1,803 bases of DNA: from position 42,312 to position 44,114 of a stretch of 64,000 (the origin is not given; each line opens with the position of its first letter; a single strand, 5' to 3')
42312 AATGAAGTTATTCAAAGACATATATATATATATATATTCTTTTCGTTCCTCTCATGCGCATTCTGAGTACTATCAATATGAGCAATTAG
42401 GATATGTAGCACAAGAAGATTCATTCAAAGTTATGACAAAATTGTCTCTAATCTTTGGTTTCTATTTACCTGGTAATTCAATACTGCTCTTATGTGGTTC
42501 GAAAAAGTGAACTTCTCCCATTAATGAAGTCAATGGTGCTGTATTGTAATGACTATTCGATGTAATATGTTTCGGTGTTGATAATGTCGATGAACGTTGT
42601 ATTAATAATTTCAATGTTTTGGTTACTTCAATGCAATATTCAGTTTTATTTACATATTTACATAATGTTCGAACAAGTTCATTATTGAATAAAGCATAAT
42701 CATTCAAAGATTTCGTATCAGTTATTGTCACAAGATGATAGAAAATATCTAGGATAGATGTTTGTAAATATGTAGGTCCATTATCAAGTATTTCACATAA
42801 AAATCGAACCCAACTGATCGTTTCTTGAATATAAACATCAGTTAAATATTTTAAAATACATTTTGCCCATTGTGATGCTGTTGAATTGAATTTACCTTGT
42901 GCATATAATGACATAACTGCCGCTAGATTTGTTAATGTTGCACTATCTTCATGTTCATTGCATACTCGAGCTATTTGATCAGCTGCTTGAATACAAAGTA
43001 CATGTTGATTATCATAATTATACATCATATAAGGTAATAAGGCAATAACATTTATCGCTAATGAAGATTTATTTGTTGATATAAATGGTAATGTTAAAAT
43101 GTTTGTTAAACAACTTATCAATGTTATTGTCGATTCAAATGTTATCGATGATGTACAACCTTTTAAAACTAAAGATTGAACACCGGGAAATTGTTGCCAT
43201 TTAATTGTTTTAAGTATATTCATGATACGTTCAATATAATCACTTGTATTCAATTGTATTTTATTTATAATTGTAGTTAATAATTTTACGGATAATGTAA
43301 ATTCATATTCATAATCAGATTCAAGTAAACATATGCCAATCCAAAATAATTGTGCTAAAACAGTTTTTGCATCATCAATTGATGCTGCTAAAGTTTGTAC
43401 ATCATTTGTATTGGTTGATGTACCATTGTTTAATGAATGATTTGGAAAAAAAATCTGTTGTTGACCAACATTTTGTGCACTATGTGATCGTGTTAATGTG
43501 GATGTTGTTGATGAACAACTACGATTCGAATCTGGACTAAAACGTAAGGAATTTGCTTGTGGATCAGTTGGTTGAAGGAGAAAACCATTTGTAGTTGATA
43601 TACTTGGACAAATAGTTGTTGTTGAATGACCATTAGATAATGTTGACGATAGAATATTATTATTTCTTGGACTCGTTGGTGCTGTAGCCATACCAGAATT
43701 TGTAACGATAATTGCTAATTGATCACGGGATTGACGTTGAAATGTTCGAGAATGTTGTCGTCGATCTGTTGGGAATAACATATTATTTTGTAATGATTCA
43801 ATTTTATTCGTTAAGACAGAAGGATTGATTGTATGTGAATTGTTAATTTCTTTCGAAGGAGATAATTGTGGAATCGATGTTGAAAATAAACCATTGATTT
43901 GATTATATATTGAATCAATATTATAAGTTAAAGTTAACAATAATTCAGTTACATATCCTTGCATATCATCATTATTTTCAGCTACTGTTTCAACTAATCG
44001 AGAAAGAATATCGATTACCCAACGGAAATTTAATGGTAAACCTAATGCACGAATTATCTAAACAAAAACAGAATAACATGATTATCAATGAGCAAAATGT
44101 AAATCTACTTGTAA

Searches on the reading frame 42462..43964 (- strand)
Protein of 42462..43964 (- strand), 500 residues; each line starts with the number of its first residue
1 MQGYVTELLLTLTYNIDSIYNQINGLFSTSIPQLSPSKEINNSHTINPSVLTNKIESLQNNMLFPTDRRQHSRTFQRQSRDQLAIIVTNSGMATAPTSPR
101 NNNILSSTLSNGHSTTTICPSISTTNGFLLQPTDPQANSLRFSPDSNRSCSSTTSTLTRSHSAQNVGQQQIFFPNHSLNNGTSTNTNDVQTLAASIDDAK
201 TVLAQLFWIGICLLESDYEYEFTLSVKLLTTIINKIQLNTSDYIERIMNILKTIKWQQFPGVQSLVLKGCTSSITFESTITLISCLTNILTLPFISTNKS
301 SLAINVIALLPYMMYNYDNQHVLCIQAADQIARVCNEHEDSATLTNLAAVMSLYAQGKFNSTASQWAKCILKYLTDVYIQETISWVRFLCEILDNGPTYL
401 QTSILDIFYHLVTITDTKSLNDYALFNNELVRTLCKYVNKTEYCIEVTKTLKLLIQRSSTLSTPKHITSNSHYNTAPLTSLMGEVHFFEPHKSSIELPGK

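Call 72: search_protein_families(library=pfam, proteins=[window:42462-43964:-], max_evalue=0.001)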
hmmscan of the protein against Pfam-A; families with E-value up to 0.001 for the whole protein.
window:42462-43964:- (500 aa): 1 family
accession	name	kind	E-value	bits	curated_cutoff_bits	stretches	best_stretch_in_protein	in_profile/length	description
PF14225.11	MOR2-PAG1_C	-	2e-56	191.9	25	1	204-458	1-251/252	Cell morphogenesis C-terminal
